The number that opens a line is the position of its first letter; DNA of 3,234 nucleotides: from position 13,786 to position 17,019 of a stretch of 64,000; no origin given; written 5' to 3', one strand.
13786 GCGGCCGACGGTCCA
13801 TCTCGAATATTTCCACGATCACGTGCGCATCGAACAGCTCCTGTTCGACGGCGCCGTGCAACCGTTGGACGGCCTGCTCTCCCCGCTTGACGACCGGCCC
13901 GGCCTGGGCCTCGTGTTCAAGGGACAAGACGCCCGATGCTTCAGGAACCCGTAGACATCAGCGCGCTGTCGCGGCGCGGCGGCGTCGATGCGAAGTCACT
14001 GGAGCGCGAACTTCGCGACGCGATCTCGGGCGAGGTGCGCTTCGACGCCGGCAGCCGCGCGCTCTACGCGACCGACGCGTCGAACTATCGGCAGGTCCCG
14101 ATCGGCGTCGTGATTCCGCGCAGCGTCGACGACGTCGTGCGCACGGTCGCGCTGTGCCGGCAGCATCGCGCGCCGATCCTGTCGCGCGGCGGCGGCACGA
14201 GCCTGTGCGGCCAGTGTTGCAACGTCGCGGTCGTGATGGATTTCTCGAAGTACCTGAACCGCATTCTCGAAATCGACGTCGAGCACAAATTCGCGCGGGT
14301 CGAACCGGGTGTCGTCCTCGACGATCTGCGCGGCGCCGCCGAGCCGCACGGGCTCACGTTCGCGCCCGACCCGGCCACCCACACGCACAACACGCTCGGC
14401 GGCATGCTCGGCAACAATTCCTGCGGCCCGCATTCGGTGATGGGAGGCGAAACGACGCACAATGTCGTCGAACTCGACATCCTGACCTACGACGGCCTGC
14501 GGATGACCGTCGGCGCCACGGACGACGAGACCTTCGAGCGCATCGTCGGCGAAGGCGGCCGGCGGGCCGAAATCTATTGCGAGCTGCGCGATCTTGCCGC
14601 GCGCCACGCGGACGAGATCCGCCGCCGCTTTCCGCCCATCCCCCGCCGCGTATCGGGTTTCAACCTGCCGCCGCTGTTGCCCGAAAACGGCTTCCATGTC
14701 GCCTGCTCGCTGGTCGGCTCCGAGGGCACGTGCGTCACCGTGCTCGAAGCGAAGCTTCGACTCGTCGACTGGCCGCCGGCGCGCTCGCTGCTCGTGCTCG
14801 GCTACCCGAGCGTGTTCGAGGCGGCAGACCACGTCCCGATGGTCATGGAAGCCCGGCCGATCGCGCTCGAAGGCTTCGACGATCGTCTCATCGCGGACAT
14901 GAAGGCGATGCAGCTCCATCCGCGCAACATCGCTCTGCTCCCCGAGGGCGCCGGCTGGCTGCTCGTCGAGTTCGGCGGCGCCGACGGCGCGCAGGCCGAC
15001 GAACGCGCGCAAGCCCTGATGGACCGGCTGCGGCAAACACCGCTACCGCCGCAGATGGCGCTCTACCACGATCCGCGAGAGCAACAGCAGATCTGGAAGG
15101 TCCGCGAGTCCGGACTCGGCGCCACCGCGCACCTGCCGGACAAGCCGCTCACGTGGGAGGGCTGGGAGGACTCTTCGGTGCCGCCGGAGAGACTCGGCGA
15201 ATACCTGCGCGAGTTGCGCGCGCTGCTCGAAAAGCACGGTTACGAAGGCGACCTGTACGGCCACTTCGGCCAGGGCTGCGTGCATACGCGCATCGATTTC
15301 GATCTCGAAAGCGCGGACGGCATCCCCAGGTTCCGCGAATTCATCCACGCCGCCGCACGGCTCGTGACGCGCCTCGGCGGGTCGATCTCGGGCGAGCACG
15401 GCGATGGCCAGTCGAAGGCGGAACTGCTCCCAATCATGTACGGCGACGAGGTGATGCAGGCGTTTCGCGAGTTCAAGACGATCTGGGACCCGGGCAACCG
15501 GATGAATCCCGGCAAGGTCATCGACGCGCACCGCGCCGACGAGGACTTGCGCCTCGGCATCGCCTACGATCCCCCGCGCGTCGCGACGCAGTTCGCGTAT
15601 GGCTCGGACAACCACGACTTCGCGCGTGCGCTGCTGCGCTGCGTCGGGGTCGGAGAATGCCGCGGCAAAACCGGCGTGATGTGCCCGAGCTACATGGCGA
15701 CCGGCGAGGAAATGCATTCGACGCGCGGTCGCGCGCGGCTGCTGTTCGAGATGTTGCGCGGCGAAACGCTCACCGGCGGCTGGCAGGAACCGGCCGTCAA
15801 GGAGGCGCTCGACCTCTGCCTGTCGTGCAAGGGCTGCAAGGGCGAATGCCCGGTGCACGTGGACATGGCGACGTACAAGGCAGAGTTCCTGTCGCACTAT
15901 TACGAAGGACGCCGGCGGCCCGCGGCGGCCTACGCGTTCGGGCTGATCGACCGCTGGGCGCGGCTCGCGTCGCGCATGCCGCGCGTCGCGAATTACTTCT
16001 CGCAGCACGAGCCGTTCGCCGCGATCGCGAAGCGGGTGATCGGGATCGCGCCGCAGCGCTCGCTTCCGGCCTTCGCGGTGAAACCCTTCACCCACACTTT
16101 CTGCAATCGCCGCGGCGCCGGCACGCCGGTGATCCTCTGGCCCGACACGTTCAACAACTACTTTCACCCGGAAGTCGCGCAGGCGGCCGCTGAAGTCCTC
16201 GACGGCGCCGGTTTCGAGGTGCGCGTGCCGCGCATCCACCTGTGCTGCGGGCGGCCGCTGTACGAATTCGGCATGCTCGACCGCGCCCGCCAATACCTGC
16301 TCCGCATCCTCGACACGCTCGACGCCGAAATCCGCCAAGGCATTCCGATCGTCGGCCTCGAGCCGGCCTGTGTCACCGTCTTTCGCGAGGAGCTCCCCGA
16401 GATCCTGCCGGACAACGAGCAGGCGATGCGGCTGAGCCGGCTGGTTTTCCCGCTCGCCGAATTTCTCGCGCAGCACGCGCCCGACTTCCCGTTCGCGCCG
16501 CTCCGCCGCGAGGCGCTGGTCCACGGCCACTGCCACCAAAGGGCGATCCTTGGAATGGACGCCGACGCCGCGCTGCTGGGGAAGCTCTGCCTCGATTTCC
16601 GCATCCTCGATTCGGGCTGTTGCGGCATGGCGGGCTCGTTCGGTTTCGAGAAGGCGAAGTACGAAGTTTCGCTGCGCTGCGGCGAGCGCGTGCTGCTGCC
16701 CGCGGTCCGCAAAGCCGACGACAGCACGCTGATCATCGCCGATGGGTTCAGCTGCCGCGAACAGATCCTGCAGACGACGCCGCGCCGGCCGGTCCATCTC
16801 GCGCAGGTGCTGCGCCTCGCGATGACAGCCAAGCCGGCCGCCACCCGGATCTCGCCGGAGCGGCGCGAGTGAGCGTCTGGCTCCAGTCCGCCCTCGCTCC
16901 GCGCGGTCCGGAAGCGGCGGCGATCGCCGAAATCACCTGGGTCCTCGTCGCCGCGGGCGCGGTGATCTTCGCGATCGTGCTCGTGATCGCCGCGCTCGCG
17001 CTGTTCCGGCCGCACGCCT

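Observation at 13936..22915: Seven overlapping ORFs join a YdiJ-like flavo-Fe-S dehydrogenase to a caa3-like oxidase, a CaCA antiporter and three c-haem domains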

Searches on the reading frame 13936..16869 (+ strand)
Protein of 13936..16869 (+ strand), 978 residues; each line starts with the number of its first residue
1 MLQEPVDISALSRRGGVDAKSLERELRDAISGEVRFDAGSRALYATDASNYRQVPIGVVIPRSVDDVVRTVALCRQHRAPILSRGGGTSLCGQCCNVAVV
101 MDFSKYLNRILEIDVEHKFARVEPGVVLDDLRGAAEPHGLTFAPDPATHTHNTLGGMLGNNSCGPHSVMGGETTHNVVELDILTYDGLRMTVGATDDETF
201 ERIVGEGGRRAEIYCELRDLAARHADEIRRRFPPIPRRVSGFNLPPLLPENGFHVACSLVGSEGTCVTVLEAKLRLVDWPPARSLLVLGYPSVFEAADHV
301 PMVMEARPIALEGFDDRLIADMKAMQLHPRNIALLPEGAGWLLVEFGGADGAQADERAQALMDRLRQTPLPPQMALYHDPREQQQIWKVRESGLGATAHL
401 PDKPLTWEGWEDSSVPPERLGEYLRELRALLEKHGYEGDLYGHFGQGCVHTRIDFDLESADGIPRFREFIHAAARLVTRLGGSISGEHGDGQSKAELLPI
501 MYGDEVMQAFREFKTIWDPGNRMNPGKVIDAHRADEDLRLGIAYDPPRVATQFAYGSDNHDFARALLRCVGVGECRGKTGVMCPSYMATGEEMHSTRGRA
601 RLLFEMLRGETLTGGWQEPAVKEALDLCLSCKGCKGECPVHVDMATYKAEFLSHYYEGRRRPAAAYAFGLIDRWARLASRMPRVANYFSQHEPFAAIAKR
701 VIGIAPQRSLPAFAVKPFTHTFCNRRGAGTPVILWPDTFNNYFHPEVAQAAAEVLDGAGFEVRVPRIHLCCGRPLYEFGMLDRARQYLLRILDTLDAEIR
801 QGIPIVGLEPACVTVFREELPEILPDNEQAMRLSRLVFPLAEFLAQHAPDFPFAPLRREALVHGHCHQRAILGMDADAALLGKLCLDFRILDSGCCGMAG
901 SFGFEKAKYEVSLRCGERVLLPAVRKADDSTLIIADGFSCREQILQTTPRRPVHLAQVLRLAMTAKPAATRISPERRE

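Call 10: search_protein_families(library=pfam, proteins=[window:13936-16869:+])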
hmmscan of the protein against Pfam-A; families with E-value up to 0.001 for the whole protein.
window:13936-16869:+ (978 aa): 5 families
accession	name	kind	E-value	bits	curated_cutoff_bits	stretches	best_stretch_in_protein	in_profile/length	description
PF02913.24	FAD-oxidase_C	-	1.7e-48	165.9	21.2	1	280-528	2-248/248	FAD linked oxidases, C-terminal domain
PF01565.28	FAD_binding_4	-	5.8e-36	123.7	26.4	1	55-190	1-136/139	FAD binding domain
PF13183.11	Fer4_8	-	8.2e-09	36.3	27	1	566-642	2-68/68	4Fe-4S dicluster domain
PF13534.11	Fer4_17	-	3.7e-07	31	22.2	1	568-643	1-61/61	4Fe-4S dicluster domain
PF02754.22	CCG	-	8.7e-07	29.4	20.6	0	741-816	11-84/85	Cysteine-rich domain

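Call 11: search_protein_families(library=ncbifam, proteins=[window:13936-16869:+])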
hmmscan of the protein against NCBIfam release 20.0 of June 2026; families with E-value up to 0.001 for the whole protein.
window:13936-16869:+ (978 aa): 11 families
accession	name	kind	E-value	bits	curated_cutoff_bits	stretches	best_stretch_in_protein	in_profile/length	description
NF049975.1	2HglutDHaseYdiJ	equivalog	1.4e-149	499.8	1350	2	27-609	24-620/1018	D-2-hydroxyglutarate dehydrogenase YdiJ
TIGR00387.1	glcD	equivalog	2.7e-62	210.9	567.9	2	250-527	144-413/413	glycolate oxidase subunit GlcD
NF008369.0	PRK11168.1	equivalog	8.1e-50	169.9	278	1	618-963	50-399/401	anaerobic glycerol-3-phosphate dehydrogenase subunit C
NF008408.0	PRK11230.1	equivalog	1.9e-47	161.9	897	2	17-195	16-197/499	glycolate oxidase subunit GlcD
TIGR03379.1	glycerol3P_GlpC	equivalog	2.3e-29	102.3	279.9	1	622-963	48-396/397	anaerobic glycerol-3-phosphate dehydrogenase subunit GlpC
NF045670.1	quin_L_LdhH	equivalog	3.1e-24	85.3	800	1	618-908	346-653/706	L-lactate dehydrogenase (quinone) large subunit LdhH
NF008434.0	PRK11274.1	equivalog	7.9e-19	67.9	333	1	558-959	14-403/409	glycolate oxidase subunit GlcF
NF053785.1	DcplphribOxDprE1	equivalog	8.2e-13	48.3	500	1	58-205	18-165/449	decaprenylphosphoryl-beta-D-ribose oxidase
NF004898.0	PRK06259.1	equivalog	2.6e-07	29.6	385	1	738-822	270-352/488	fumarate reductase (CoM/CoB) subunit TfrB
TIGR01678.1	FAD_lactone_ox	subfamily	1.5e-06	27.4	396.8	1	48-195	8-152/438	sugar 1,4-lactone oxidase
TIGR01677.1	pln_FAD_oxido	subfamily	0.00086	17.9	383.1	0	58-183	37-167/560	FAD-dependent oxidoreductase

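Call 27: find_related_loci(query=window:13936-16869:+, collection=metagenome_contigs, flank=10000)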
Query window:13936-16869:+ (978 aa) in metagenome_contigs; peptide patterns used: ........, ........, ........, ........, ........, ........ (x = any residue, [..] = any of these).
600 stretches matched a pattern (row limit reached: there are more); 577 encode a relative of the query (tblastn E <= 1e-3); the best 80 are kept; 80 distinct loci.
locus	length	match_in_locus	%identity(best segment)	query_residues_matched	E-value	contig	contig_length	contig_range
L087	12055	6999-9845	70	18-963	0e+0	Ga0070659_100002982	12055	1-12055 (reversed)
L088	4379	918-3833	69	1-963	0e+0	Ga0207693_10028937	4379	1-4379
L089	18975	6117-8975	69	13-970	0e+0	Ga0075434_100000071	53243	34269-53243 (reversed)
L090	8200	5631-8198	70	18-871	0e+0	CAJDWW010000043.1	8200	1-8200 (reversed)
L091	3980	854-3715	64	20-971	0e+0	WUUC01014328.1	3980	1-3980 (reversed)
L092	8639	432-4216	64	17-978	0e+0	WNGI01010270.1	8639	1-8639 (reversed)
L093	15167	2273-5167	62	16-975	0e+0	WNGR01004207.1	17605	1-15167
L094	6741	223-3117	62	16-975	0e+0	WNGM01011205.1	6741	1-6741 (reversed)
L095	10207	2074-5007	61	3-963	0e+0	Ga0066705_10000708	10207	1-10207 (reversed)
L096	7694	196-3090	62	1-963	0e+0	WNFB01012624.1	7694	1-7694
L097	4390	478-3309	63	24-963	0e+0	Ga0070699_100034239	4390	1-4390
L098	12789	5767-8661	62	1-963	0e+0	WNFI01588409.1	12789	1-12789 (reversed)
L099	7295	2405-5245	63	19-963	0e+0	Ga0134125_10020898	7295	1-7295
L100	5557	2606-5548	61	2-977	0e+0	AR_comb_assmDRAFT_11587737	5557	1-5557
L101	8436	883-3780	61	17-975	0e+0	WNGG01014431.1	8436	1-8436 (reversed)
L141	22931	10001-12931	58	12-975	0e+0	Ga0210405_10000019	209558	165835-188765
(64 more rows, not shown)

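Call 31: search_protein_families(library=pfam, proteins=[L141:2901-4100:+, L141:4136-4651:+, L141:4651-5538:+, L141:5531-6532:+, L141:6532-8184:+, L141:8150-8881:+, L141:8892-9182:+, L141:9278-9952:+, L141:9968-13048:+, L141:13272-13994:+], max_evalue=0.01)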
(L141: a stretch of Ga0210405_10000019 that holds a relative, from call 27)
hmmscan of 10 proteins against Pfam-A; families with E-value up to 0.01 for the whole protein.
L141:2901-4100:+ (400 aa): 0 families

L141:4136-4651:+ (172 aa): 0 families

L141:4651-5538:+ (296 aa): 2 families
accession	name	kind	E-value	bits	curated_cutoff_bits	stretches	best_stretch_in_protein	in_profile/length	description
PF02630.20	SCO1-SenC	-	4.6e-09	36.8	22.8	1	63-198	5-133/134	SCO1/SenC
PF00578.27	AhpC-TSA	-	0.00015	22.2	26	1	60-137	6-79/124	AhpC/TSA family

L141:5531-6532:+ (334 aa): 5 families
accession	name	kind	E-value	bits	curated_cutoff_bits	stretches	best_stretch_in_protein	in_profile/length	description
PF00116.26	COX2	-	2e-18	66.9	22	1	122-195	46-117/120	Cytochrome C oxidase subunit II, periplasmic domain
PF00034.26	Cytochrom_C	-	3.7e-11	44.6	21.3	1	215-305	2-89/90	Cytochrome c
PF13442.11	Cytochrome_CBB3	-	2.5e-07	31.4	27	1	215-302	4-68/68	Cytochrome C oxidase, cbb3-type, subunit III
PF13473.12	Cupredoxin_1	-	3.8e-07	30.5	27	1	108-194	21-103/104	Cupredoxin-like domain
PF02790.20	COX2_TM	-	1.5e-05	25.5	22.8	1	10-80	10-81/88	Cytochrome C oxidase subunit II, transmembrane domain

L141:6532-8184:+ (551 aa): 1 family
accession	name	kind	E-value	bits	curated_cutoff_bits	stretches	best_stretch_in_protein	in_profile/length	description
PF00115.25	COX1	-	1.9e-149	498.7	34.8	1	34-478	1-436/436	Cytochrome C and Quinol oxidase polypeptide I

L141:8150-8881:+ (244 aa): 1 family
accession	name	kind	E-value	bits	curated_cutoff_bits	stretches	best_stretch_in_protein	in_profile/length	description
PF00510.24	COX3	-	7.9e-18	65.7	23.8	2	173-239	189-255/258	Cytochrome c oxidase subunit III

L141:8892-9182:+ (97 aa): 1 family
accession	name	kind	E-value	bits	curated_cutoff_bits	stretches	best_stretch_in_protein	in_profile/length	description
PF03626.19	COX4_pro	-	1.4e-11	45.1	28.9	1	17-86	2-71/72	Prokaryotic Cytochrome C oxidase subunit IV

L141:9278-9952:+ (225 aa): 3 families
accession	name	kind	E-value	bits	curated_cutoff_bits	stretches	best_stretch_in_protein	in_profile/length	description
PF13240.11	Zn_Ribbon_1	-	4.2e-07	30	25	1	3-24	1-22/23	zinc-ribbon domain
PF13248.11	Zn_ribbon_3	-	0.00011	21.9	27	1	4-23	5-24/26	zinc-ribbon domain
PF12773.13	DZR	-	0.00027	21.5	27.3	1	3-22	26-45/45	Double zinc ribbon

L141:9968-13048:+ (1027 aa): 7 families
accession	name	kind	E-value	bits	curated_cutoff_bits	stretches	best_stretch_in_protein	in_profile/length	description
PF02913.24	FAD-oxidase_C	-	3.4e-46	158.4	21.2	1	280-528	2-248/248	FAD linked oxidases, C-terminal domain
PF01565.28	FAD_binding_4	-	4.3e-37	127.4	26.4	1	55-186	1-132/139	FAD binding domain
PF13183.11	Fer4_8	-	1.1e-09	39.1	27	1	567-648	3-68/68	4Fe-4S dicluster domain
PF02754.22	CCG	-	4.2e-08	33.6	20.6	1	753-824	11-80/85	Cysteine-rich domain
PF13534.11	Fer4_17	-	2.2e-07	31.7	22.2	1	568-649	1-61/61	4Fe-4S dicluster domain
PF13237.11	Fer4_10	-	0.0017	18.7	25.5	0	628-648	3-25/53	4Fe-4S dicluster domain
PF12838.12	Fer4_7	-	0.0023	18.8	27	1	569-648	2-52/52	4Fe-4S dicluster domain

L141:13272-13994:+ (241 aa): 12 families
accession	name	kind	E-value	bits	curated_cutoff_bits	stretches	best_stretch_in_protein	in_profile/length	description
PF09976.15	TPR_21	-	3.3e-13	50.3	25.5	1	39-179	12-135/193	Tetratricopeptide repeat-like domain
PF13174.12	TPR_6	-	1.8e-09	38.1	26.3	0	161-188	4-32/33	Tetratricopeptide repeat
PF13428.12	TPR_14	-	4.8e-08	33.4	23.5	0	197-232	4-39/44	Tetratricopeptide repeat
PF13432.12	TPR_16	-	3.4e-06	27.8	32.7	0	98-147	11-57/65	Tetratricopeptide repeat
PF14559.12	TPR_19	-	1.8e-05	25.4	25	0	133-185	3-53/68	Tetratricopeptide repeat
PF24575.1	TPR_Slam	-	4.6e-05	24.2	35.2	1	158-214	48-101/104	Surface lipoprotein assembly modifier, N-terminal TPR repeats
PF07719.23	TPR_2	-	0.00011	22.5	27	0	162-184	6-28/34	Tetratricopeptide repeat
PF13424.12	TPR_12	-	0.00015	22.3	30.1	0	145-184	31-72/77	Tetratricopeptide repeat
PF13181.12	TPR_8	-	0.00018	21.8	25.7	0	161-184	5-28/34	Tetratricopeptide repeat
PF13176.12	TPR_7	-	0.0004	20.7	27.9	0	162-184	4-26/36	Tetratricopeptide repeat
PF07721.20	TPR_4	-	0.0017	19.2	27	0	158-181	2-25/26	Tetratricopeptide repeat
PF13374.12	TPR_10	-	0.0031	17.9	27.5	0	162-183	7-28/42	Tetratricopeptide repeat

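Call 35: search_protein_families(library=ncbifam, proteins=[L141:9278-9952:+], max_evalue=0.00001)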
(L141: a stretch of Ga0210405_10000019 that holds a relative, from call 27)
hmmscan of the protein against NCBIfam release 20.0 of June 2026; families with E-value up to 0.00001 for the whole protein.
L141:9278-9952:+ (225 aa): 0 families

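Call 40: find_homologous_proteins(query=L141:9968-13048:+, max_evalue=1e-100)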
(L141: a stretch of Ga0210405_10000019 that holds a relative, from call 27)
Query L141:9968-13048:+ (1027 aa): 7998 proteins with E <= 1e-100 among 8000 candidates; the best 120 are listed.
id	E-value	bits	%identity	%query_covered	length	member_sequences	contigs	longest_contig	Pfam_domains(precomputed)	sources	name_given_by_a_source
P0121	0.0e+0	2400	100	100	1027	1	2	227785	PF01565.29,PF13534.12,PF02754.22,PF02913.25,PF13183.12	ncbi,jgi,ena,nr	ncbi:MAG TPA: FAD-linked oxidase C-terminal domain-containing protein [Candidatus Acidoferrum sp.]|j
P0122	0.0e+0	2188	91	100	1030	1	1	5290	PF01565.29,PF13534.12,PF02754.22,PF02913.25,PF13183.12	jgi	jgi:FAD/FMN-containing dehydrogenase/Fe-S oxidoreductase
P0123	0.0e+0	2085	86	100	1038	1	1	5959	PF01565.29,PF13534.12,PF02754.22,PF02913.25,PF13183.12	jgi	jgi:FAD/FMN-containing dehydrogenase/Fe-S oxidoreductase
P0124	0.0e+0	2074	85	100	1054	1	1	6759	PF01565.29,PF13534.12,PF02754.22,PF02913.25,PF13183.12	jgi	jgi:FAD/FMN-containing dehydrogenase/Fe-S oxidoreductase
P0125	0.0e+0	2073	85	100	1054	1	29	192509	PF01565.29,PF13534.12,PF02754.22,PF02913.25,PF13183.12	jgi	jgi:FAD/FMN-containing dehydrogenase/Fe-S oxidoreductase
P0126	0.0e+0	2073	85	100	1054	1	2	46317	PF01565.29,PF13534.12,PF02754.22,PF02913.25,PF13183.12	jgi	jgi:FAD/FMN-containing dehydrogenase/Fe-S oxidoreductase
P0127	0.0e+0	2067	85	100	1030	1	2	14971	PF01565.29,PF13534.12,PF02754.22,PF02913.25,PF13183.12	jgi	jgi:FAD/FMN-containing dehydrogenase/Fe-S oxidoreductase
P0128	0.0e+0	2067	86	100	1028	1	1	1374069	PF01565.29,PF13534.12,PF02754.22,PF02913.25,PF13183.12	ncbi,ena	-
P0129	0.0e+0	2066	86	100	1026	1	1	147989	PF01565.29,PF13534.12,PF02754.22,PF02913.25,PF13183.12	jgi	jgi:FAD/FMN-containing dehydrogenase/Fe-S oxidoreductase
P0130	0.0e+0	2064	86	100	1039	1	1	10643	PF01565.29,PF13534.12,PF02754.22,PF02913.25,PF13183.12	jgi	jgi:FAD/FMN-containing dehydrogenase/Fe-S oxidoreductase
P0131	0.0e+0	2063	86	100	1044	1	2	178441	PF01565.29,PF13534.12,PF02754.22,PF02913.25,PF13183.12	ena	-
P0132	0.0e+0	2057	85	100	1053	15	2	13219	PF01565.29,PF13534.12,PF02754.22,PF02913.25,PF13183.12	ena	-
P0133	0.0e+0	2057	85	100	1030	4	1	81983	PF01565.29,PF13534.12,PF02754.22,PF02913.25,PF13183.12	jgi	jgi:FAD/FMN-containing dehydrogenase/Fe-S oxidoreductase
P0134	0.0e+0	2057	85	100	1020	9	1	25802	PF01565.29,PF13534.12,PF02754.22,PF02913.25,PF13183.12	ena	-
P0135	0.0e+0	2055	85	100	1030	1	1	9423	PF01565.29,PF13534.12,PF02754.22,PF02913.25,PF13183.12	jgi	jgi:FAD/FMN-containing dehydrogenase/Fe-S oxidoreductase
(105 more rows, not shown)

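Call 43: search_solved_structures(query=window:13936-16869:+, max_evalue=0.00001)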
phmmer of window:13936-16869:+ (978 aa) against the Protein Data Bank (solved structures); distinct sequences matched with E-value up to 0.00001: 41.
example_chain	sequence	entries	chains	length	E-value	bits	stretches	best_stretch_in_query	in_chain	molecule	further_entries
8jdc_A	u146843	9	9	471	1.4e-35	125.5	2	252-529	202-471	Probable D-lactate dehydrogenase, mitochondrial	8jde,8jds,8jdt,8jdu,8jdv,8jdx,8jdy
8jdb_A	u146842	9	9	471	3.1e-34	121.1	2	252-529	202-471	Probable D-lactate dehydrogenase, mitochondrial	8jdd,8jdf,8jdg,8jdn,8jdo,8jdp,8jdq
9qgz_A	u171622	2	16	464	5.5e-29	103.7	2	44-195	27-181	Glycolate oxidase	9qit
7qh2_C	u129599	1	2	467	8.2e-28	99.9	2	57-188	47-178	Lactate dehydrogenase (NAD(+),ferredoxin) subunit LctD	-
3pm9_A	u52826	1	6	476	1.9e-22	82.1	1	251-529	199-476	Putative oxidoreductase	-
6lpn_A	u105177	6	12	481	2.4e-15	58.6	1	251-531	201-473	D-2-hydroxyglutarate dehydrogenase, mitochondrial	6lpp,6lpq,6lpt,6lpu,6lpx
9fge_A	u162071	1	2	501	3.5e-09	38.2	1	47-162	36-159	FAD-binding oxidoreductase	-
9ffk_A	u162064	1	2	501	3.8e-09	38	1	47-146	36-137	FAD-binding oxidoreductase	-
2uuu_A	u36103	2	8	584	1.1e-08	36.5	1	41-187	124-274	ALKYLDIHYDROXYACETONEPHOSPHATE SYNTHASE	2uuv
6c80_A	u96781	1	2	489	3.6e-08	34.8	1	50-198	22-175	cytokinin oxidase LuCKX1.1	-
6fyg_A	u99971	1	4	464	7.4e-08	33.8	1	62-209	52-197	Putative FAD-dependent oxygenase EncM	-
4bby_A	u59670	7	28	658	8.7e-08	33.6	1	50-187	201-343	ALKYLDIHYDROXYACETONEPHOSPHATE SYNTHASE, PEROXISOMAL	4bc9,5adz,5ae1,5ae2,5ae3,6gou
4bc7_A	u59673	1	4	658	8.8e-08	33.6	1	50-187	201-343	ALKYLDIHYDROXYACETONEPHOSPHATE SYNTHASE, PEROXISOMAL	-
6fyb_A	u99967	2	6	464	8.8e-08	33.5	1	62-209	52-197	Putative FAD-dependent oxygenase EncM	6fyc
6v42_A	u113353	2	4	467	1.3e-07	33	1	58-195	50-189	FAD/FMN-containing dehydrogenase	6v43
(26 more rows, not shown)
